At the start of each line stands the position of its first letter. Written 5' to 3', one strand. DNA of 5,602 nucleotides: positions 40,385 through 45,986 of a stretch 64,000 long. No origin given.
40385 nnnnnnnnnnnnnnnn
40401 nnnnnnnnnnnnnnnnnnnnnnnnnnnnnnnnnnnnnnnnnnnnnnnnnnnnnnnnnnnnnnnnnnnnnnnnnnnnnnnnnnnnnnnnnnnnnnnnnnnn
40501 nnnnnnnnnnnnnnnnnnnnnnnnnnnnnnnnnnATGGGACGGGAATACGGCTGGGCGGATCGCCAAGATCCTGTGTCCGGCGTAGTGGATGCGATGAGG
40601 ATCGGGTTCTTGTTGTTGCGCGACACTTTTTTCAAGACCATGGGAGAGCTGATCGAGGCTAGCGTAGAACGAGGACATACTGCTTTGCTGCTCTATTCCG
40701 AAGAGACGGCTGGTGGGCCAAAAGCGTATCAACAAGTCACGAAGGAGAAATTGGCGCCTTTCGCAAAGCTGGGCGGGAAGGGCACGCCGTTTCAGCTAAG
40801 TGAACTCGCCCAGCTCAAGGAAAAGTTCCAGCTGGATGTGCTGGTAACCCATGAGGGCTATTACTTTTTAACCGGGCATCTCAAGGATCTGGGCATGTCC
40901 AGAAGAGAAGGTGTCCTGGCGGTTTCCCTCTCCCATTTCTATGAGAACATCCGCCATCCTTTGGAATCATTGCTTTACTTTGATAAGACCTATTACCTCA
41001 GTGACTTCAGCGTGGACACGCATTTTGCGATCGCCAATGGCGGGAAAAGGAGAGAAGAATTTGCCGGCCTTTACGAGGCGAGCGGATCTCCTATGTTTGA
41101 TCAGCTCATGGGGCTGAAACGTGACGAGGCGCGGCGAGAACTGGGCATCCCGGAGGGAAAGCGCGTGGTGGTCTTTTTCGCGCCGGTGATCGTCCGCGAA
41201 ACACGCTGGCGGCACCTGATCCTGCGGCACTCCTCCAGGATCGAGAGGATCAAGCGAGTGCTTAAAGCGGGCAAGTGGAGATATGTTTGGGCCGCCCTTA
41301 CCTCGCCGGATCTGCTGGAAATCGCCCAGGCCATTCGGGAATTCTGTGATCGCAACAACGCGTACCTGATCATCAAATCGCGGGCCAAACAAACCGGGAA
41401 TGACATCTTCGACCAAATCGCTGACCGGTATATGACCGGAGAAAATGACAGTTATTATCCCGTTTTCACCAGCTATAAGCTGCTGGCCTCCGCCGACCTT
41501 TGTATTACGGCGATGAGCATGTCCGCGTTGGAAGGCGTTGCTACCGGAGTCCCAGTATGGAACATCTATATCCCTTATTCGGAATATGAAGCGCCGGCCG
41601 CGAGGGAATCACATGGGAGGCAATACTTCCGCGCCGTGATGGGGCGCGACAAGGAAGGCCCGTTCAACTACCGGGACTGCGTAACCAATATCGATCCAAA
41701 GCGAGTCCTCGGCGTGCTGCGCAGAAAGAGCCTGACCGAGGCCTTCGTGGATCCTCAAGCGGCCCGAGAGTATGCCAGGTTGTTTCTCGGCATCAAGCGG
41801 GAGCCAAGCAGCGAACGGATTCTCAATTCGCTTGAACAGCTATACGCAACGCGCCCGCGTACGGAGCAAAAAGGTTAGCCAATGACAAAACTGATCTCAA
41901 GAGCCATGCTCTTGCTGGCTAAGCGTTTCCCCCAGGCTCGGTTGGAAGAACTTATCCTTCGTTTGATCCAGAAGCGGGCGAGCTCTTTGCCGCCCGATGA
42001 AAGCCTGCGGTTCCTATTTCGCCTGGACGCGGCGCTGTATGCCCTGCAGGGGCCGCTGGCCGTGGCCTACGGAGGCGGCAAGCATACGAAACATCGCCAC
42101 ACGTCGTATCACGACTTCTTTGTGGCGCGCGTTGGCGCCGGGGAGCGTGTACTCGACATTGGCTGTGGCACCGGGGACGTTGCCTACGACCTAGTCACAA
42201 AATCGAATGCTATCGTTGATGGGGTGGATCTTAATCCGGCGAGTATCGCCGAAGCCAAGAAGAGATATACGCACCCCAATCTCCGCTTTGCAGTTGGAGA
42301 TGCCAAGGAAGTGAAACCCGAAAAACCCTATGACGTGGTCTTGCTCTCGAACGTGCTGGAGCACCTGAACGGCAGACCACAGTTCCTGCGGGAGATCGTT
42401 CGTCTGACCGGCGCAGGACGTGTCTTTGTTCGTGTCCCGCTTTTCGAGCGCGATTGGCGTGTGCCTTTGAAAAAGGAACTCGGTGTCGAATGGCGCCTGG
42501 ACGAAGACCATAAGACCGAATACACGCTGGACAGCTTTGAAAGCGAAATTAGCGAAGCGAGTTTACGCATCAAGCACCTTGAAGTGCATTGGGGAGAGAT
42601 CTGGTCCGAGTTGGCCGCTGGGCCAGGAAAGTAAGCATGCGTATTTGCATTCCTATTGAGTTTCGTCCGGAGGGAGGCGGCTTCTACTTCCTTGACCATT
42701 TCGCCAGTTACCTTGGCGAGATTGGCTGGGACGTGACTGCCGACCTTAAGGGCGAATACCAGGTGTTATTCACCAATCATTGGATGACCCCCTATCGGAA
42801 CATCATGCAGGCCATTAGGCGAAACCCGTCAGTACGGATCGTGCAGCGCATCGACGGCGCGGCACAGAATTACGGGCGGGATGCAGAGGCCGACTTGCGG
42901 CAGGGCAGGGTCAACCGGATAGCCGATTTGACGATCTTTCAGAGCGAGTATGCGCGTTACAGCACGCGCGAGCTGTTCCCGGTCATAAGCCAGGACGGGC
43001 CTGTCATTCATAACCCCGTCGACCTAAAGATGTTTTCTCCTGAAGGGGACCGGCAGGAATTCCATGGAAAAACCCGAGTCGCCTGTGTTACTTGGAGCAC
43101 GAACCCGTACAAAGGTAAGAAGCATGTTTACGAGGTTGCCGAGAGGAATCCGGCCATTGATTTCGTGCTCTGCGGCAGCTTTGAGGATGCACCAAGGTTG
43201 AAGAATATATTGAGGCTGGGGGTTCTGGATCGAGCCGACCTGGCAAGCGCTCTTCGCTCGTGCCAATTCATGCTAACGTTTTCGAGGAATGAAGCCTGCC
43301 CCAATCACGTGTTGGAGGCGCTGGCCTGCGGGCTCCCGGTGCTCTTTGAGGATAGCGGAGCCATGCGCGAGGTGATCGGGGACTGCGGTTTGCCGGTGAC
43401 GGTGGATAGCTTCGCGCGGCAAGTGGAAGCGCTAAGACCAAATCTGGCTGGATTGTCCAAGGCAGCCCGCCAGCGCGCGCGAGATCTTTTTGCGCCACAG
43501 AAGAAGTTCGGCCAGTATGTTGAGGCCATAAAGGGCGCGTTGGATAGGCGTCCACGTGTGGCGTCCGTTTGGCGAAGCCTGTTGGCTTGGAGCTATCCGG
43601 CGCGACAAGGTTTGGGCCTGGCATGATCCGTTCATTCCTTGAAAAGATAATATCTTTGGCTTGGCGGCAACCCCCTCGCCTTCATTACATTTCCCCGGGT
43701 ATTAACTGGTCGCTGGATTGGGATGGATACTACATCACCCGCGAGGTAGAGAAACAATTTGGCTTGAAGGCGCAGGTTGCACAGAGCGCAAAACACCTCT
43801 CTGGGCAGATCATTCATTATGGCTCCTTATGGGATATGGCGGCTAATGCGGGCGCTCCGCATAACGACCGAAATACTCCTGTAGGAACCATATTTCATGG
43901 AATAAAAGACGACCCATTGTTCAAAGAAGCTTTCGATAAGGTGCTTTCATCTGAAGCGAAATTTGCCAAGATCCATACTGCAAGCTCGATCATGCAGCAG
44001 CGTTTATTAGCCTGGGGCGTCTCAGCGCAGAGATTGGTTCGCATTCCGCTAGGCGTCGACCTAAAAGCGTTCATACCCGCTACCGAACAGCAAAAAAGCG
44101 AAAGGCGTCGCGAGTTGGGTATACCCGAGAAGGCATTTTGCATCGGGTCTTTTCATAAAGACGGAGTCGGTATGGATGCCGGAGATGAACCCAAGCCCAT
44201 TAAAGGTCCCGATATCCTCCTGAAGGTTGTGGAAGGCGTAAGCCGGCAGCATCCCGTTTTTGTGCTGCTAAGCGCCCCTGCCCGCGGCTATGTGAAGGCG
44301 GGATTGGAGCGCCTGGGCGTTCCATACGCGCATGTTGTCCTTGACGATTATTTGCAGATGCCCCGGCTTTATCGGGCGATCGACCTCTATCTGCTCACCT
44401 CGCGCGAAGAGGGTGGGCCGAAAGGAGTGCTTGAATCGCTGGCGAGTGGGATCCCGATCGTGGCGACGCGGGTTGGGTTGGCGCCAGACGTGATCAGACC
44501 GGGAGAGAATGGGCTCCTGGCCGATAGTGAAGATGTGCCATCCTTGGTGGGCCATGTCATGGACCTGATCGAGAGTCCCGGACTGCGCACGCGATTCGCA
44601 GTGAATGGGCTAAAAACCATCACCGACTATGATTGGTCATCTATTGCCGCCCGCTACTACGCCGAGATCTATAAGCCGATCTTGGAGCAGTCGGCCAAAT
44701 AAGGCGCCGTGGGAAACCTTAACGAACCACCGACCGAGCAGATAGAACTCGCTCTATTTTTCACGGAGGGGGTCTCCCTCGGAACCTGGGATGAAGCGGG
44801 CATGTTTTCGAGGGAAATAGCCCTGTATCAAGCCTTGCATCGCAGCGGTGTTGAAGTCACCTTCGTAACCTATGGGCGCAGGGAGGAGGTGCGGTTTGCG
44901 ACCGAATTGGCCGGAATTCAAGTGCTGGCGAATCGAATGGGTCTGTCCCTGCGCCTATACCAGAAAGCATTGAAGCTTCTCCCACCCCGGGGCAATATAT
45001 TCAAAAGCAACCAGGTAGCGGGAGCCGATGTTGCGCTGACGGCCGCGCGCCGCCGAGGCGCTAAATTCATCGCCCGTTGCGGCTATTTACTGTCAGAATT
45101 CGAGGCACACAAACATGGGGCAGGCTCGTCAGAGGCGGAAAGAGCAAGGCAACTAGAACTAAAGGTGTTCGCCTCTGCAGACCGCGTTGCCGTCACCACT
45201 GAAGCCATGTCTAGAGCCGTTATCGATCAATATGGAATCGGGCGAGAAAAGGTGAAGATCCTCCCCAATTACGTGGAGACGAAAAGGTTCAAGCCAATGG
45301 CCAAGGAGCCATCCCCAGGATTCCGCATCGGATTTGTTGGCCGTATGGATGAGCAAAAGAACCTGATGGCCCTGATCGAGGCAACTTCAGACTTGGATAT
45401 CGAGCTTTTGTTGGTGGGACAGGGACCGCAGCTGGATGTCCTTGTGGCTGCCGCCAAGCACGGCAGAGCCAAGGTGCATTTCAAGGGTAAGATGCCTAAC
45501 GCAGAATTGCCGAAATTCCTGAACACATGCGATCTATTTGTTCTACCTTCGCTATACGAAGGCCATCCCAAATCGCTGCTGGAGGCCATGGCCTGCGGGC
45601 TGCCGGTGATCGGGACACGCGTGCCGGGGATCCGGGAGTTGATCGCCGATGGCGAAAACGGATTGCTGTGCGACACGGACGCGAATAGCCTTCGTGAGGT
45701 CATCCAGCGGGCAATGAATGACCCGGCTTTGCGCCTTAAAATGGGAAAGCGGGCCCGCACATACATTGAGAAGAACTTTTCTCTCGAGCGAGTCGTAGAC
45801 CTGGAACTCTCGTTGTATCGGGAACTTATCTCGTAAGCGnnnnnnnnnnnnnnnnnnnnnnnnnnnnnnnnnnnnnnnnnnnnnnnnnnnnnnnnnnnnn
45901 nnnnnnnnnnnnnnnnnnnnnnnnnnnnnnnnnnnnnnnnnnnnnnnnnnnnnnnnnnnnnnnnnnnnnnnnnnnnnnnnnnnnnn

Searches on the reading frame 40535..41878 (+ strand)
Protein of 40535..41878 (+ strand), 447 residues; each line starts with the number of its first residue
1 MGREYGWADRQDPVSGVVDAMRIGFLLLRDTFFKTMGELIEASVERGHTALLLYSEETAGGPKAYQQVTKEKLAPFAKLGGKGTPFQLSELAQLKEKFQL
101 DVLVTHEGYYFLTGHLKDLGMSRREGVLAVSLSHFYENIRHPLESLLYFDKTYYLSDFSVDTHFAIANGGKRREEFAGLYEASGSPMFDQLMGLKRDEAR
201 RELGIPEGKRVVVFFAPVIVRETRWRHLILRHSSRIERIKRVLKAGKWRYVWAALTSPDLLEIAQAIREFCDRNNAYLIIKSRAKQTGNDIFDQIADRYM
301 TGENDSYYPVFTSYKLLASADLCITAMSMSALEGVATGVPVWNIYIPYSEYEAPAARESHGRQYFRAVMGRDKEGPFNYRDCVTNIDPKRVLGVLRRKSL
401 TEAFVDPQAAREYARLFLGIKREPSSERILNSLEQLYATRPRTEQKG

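Call 6: search_protein_families(library=pfam, proteins=[window:40535-41878:+])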
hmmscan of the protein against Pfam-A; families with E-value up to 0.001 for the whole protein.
window:40535-41878:+ (447 aa): 0 families

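Call 46: search_protein_families(library=pfam, max_evalue=5, proteins=[window:40535-41878:+])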
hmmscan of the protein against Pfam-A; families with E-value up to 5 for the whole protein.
window:40535-41878:+ (447 aa): 1 family
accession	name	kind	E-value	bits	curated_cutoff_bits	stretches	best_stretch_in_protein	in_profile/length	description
PF13439.12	Glyco_transf_4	-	0.043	14.3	28.5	1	37-120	9-93/170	Glycosyltransferase Family 4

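Call 70: find_homologous_proteins(query=window:40535-41878:+)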
Query window:40535-41878:+ (447 aa): 34 proteins with E <= 0.001 among 8000 candidates.
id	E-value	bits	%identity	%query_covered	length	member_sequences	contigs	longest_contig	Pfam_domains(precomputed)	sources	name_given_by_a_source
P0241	5.5e-290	980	100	97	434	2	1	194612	-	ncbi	ncbi:MAG: hypothetical protein WD751_02335 [Anaerolineales bacterium]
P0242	1.9e-148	513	56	94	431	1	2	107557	-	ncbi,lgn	-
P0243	6.5e-147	508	56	94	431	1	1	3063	-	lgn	-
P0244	4.9e-141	489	54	93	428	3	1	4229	-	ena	-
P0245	2.4e-140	487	55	93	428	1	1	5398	-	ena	-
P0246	5.9e-139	482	54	94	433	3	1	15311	-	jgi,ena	-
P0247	7.3e-138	478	52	94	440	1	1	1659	-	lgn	-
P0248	9.1e-138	478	53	94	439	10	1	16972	-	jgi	-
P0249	1.4e-137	478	53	94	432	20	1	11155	-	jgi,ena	-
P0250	2.2e-135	470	53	93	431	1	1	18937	-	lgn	-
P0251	3.0e-135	470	52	93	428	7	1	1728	-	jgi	jgi:hypothetical protein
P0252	1.0e-134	468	52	93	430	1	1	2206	-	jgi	jgi:hypothetical protein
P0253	5.1e-133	463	50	95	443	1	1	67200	-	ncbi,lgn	ncbi:MAG: hypothetical protein WD740_07890 [Anaerolineales bacterium]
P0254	5.5e-120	420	49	93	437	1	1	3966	-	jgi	jgi:hypothetical protein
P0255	3.3e-119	417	46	95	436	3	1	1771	-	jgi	jgi:hypothetical protein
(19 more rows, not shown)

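Call 77: predict_structure(alignment_id=A3)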
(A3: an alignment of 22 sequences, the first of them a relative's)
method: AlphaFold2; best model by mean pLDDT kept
length: 434 residues; sequences in the alignment: 22
mean_pLDDT: 91.5   pTM: 0.90
mean pLDDT of the five models: 91.5, 91.2, 91.0, 90.8, 89.7
residues with pLDDT >= 90: 343; 70-90: 72; 50-70: 12; < 50: 7
segments of 3 or more residues with pLDDT < 50: 431-434
pLDDT, mean of each block of 10 residues (from residue 1): 76 95 97 97 73 89 95 95 97 96 96 97 91 97 96 86 95 91 94 96 92 90 93 92 94 98 97 85 93 92 97 95 96 83 68 88 94 95 95 96 95 98 84 37
secondary structure, 60 per line:
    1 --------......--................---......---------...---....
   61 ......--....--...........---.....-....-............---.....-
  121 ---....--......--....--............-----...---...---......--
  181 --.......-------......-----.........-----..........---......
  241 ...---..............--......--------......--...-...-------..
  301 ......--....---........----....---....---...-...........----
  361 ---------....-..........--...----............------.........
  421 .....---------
elements in order: E9-14 H17-32 E36-41 H57-66 E69-72 H75-85 E89-93 H95-98 H100-111 E115-119 H124-127 H130-135 E138-141 H144-155 E167-169 H173-178 H183-189 E197-202 H208-216 H222-231 H235-243 H247-260 E263-268 H277-282 E285-287 H299-306 E309-312 H316-323 E328-331 H335-338 H346-356 E370-373 H375-384 H394-405 H412-425

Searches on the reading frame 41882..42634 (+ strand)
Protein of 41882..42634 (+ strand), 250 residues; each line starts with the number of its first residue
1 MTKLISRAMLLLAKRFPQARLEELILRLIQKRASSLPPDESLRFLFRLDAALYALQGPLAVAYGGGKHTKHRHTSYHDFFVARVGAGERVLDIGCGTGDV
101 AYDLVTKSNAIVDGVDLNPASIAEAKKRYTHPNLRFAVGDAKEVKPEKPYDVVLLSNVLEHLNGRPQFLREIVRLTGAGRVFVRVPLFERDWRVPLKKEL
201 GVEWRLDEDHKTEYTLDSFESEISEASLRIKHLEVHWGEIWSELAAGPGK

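Call 6: search_protein_families(library=pfam, proteins=[window:41882-42634:+])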
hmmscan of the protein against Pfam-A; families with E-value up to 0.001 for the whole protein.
window:41882-42634:+ (250 aa): 12 families
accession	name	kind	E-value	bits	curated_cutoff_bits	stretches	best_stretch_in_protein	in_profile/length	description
PF13649.12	Methyltransf_25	-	2e-18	67.3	27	1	90-176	1-93/97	Methyltransferase domain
PF08241.18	Methyltransf_11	-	5e-16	59.5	21.2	1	91-177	1-88/95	Methyltransferase domain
PF08242.18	Methyltransf_12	-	1.8e-15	57.9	30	1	91-177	1-93/98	Methyltransferase domain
PF13847.12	Methyltransf_31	-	2.2e-14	53.8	27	1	87-183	4-108/145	Methyltransferase domain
PF13489.12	Methyltransf_23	-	3.1e-14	53.5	27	1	76-230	12-161/164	Methyltransferase domain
PF01209.24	Ubie_methyltran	-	9.7e-08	32.1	20.1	1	73-181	32-148/233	ubiE/COQ5 methyltransferase family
PF07021.18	MetW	-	3.7e-07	30.4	21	1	83-196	10-119/193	Methionine biosynthesis protein MetW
PF05175.20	MTS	-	5.3e-06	26.6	23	1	87-154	32-103/170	Methyltransferase small domain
PF01135.25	PCMT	-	0.0002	21.6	20.3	1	58-157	47-150/210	Protein-L-isoaspartate(D-aspartate) O-methyltransferase (PCMT)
PF05401.17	NodS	-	0.0003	21.1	24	1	86-180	43-130/201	Nodulation protein S (NodS)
PF02353.26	CMAS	-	0.00059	19.7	27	1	82-133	58-109/273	Mycolic acid cyclopropane synthetase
PF06325.19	PrmA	-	0.0006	19.8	22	1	61-159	138-235/296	Ribosomal protein L11 methyltransferase (PrmA)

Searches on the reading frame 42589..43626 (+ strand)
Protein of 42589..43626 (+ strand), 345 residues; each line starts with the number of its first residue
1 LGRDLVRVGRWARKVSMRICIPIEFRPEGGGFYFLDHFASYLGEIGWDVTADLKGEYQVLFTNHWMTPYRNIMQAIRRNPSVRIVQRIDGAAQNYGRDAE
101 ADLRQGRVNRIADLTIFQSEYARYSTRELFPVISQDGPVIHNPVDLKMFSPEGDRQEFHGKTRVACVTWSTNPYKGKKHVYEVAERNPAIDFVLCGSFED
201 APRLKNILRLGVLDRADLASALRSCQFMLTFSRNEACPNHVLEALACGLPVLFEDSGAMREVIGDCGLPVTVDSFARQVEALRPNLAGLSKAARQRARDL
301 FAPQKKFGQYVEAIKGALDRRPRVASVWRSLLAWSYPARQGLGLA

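Call 6: search_protein_families(library=pfam, proteins=[window:42589-43626:+])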
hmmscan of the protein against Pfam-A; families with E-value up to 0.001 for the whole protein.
window:42589-43626:+ (345 aa): 3 families
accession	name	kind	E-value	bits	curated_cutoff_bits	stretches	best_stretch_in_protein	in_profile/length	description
PF13692.12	Glyco_trans_1_4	-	3.1e-11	44.2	27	1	180-282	24-139/142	Glycosyl transferases group 1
PF00534.26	Glycos_transf_1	-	2.4e-09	37.4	26.4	1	161-265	14-133/172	Glycosyl transferases group 1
PF13524.12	Glyco_trans_1_2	-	5.3e-08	33.4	25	1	182-298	7-130/144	Glycosyl transferase-like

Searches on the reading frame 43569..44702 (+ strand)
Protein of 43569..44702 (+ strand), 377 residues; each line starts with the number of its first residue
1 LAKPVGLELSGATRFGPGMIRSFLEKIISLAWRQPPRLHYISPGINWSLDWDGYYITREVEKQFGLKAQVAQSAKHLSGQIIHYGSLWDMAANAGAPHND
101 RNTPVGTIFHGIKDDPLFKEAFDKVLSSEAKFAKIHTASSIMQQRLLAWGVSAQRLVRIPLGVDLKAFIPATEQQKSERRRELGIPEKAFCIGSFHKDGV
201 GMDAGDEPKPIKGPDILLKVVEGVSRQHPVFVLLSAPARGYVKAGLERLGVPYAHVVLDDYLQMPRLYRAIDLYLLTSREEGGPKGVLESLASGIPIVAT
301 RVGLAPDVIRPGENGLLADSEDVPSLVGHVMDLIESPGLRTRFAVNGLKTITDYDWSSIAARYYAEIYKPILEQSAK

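Call 6: search_protein_families(library=pfam, proteins=[window:43569-44702:+])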
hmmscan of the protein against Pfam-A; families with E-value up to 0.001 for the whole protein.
window:43569-44702:+ (377 aa): 4 families
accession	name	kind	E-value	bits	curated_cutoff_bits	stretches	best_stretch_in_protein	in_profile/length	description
PF00534.26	Glycos_transf_1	-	7.4e-18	65.1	26.4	1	212-348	28-170/172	Glycosyl transferases group 1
PF13692.12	Glyco_trans_1_4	-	7.6e-18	65.6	27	1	210-335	13-141/142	Glycosyl transferases group 1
PF13439.12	Glyco_transf_4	-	5.9e-05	23.6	28.5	1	72-166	66-169/170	Glycosyltransferase Family 4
PF13524.12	Glyco_trans_1_2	-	7.8e-05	23.1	25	1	261-362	37-141/144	Glycosyl transferase-like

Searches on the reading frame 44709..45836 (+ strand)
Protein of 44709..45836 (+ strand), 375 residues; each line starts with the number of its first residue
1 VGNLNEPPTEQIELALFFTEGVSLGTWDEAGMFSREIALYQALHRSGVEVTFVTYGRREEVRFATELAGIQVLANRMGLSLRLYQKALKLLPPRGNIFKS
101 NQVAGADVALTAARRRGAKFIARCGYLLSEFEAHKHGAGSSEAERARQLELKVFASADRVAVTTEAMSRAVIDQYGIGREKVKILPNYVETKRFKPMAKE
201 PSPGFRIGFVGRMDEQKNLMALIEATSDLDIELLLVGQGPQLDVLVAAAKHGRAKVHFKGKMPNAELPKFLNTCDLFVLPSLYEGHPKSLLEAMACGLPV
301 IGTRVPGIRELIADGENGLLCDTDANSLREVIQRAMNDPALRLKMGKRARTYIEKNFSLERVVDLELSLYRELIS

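Call 6: search_protein_families(library=pfam, proteins=[window:44709-45836:+])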
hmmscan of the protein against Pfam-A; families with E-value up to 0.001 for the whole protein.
window:44709-45836:+ (375 aa): 6 families
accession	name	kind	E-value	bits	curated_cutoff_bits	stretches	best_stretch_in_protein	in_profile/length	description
PF00534.26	Glycos_transf_1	-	1.9e-36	125.6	26.4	1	200-350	11-170/172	Glycosyl transferases group 1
PF13692.12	Glyco_trans_1_4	-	1.9e-33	116.1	27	1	205-338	2-142/142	Glycosyl transferases group 1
PF13524.12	Glyco_trans_1_2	-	1.1e-12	48.5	25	1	232-363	16-139/144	Glycosyl transferase-like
PF20706.3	GT4-conflict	-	2e-10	40.7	26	1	108-315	95-323/385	Family 4 Glycosyltransferase in conflict systems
PF13439.12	Glyco_transf_4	-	2.8e-10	40.9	28.5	1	39-193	11-170/170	Glycosyltransferase Family 4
PF13579.12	Glyco_trans_4_4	-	2.9e-09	37.9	29.7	1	39-187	10-157/158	Glycosyl transferase 4-like domain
